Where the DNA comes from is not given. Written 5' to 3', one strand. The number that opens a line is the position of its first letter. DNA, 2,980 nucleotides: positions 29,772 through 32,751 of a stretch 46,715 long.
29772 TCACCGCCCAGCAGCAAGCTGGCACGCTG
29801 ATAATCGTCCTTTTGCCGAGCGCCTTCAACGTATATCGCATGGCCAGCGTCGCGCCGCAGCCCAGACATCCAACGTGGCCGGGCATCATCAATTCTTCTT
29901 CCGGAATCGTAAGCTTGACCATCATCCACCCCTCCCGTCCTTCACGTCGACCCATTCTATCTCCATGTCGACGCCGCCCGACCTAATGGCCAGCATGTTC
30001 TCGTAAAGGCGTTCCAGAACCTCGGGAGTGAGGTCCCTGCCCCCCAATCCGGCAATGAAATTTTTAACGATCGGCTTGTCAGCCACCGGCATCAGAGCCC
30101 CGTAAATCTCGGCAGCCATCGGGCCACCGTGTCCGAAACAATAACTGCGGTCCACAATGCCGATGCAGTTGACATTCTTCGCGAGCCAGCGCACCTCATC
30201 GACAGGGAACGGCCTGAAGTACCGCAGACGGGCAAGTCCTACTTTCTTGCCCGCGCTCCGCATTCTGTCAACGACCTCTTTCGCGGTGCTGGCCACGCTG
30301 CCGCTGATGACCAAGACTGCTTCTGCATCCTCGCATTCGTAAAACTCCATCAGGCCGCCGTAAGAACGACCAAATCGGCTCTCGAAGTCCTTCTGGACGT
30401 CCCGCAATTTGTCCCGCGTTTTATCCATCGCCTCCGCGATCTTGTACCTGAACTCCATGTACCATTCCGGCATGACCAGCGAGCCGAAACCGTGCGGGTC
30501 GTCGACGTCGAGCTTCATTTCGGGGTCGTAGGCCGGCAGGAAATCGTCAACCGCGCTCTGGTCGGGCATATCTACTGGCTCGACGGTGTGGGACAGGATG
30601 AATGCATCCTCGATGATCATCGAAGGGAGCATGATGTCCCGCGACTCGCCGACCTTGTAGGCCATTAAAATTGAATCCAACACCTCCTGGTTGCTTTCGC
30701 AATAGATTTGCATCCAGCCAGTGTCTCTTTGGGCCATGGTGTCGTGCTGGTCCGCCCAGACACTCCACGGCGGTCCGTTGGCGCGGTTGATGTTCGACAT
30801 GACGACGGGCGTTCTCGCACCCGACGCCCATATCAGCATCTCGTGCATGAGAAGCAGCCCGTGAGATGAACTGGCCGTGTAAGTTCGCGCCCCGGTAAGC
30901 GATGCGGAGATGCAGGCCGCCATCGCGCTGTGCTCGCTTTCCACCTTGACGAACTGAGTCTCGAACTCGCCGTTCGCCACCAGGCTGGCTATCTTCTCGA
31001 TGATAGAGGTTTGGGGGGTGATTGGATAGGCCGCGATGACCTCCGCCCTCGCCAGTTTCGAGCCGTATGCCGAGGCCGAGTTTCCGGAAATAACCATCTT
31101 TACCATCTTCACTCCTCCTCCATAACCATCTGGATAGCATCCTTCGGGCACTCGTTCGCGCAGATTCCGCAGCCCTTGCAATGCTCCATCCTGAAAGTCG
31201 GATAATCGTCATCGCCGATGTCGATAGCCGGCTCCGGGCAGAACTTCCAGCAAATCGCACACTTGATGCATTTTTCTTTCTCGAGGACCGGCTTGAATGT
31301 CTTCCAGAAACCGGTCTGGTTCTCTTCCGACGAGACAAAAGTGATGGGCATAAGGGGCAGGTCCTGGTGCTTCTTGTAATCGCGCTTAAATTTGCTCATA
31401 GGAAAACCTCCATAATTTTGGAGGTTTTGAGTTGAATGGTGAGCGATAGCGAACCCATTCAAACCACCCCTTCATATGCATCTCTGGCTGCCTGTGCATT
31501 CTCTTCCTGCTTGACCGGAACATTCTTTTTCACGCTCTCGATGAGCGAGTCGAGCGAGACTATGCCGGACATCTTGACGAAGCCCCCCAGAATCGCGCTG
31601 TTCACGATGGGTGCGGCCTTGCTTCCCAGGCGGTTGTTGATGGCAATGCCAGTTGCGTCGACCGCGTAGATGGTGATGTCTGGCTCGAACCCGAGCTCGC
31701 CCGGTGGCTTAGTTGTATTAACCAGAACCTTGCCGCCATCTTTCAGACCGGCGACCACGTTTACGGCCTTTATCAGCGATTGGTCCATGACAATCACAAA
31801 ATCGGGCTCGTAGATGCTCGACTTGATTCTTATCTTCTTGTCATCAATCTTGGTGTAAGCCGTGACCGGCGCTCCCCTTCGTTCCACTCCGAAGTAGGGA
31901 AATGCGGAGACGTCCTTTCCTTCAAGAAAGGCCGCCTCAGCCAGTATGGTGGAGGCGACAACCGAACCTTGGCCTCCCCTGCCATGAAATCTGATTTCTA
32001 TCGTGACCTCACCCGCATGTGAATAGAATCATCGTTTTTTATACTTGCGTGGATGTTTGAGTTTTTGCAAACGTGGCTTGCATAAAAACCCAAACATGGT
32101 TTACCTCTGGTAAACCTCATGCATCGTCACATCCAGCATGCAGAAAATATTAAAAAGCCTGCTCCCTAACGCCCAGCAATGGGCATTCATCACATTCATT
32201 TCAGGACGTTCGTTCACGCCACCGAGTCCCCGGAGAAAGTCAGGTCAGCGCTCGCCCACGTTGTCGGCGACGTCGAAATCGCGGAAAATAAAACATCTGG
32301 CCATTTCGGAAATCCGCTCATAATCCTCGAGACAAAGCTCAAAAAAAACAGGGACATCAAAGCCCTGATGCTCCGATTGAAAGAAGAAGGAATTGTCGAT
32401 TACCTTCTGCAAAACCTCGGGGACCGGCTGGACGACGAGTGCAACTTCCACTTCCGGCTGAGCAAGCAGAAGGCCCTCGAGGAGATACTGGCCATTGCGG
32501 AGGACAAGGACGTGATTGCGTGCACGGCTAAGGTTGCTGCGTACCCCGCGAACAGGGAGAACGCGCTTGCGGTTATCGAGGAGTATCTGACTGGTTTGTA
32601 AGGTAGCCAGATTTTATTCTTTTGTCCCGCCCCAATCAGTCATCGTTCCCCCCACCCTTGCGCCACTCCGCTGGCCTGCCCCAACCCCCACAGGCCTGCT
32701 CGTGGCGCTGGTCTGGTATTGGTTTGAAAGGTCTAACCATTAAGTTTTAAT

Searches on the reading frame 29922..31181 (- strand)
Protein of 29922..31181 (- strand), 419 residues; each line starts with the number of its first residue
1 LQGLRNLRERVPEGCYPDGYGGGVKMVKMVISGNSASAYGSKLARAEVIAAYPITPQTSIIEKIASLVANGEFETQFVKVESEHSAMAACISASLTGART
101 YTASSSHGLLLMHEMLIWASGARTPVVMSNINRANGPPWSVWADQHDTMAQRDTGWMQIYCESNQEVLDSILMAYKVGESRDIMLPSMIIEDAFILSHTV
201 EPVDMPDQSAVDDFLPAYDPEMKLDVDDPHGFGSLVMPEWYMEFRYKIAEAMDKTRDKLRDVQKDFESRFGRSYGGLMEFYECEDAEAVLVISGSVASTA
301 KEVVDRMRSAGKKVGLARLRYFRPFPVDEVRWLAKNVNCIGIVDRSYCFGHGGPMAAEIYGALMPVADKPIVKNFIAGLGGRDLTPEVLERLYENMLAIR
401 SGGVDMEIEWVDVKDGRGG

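Call 8: search_protein_families(library=pfam, proteins=[window:29922-31181:-])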
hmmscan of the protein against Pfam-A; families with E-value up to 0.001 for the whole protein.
window:29922-31181:- (419 aa): 2 families
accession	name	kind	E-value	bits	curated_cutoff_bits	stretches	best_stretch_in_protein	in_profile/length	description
PF01855.24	POR_N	-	1.7e-70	237.8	27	1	40-262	2-229/231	Pyruvate flavodoxin/ferredoxin oxidoreductase, thiamine diP-bdg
PF17147.9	PFOR_II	-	3.4e-28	98.4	27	1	286-387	1-100/102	Pyruvate:ferredoxin oxidoreductase core domain II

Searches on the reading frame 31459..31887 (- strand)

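Call 8: search_protein_families(library=pfam, proteins=[window:31459-31887:-])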
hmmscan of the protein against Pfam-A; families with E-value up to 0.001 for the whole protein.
window:31459-31887:- (142 aa): 1 family
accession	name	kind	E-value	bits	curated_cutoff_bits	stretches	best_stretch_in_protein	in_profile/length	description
PF01558.24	POR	-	5.4e-26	92.2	27.4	1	1-139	31-173/173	Pyruvate ferredoxin/flavodoxin oxidoreductase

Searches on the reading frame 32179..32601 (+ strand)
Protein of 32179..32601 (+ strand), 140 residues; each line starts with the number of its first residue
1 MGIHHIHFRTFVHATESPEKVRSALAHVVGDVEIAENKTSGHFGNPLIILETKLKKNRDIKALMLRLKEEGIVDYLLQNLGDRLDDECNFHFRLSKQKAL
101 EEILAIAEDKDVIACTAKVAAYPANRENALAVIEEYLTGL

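Call 8: search_protein_families(library=pfam, proteins=[window:32179-32601:+])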
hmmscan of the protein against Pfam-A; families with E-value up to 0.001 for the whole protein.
window:32179-32601:+ (140 aa): 1 family
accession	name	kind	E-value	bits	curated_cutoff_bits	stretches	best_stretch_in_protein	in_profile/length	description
PF01877.22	RNA_binding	-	1.2e-29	103.5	26.9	1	6-119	2-120/120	RNA binding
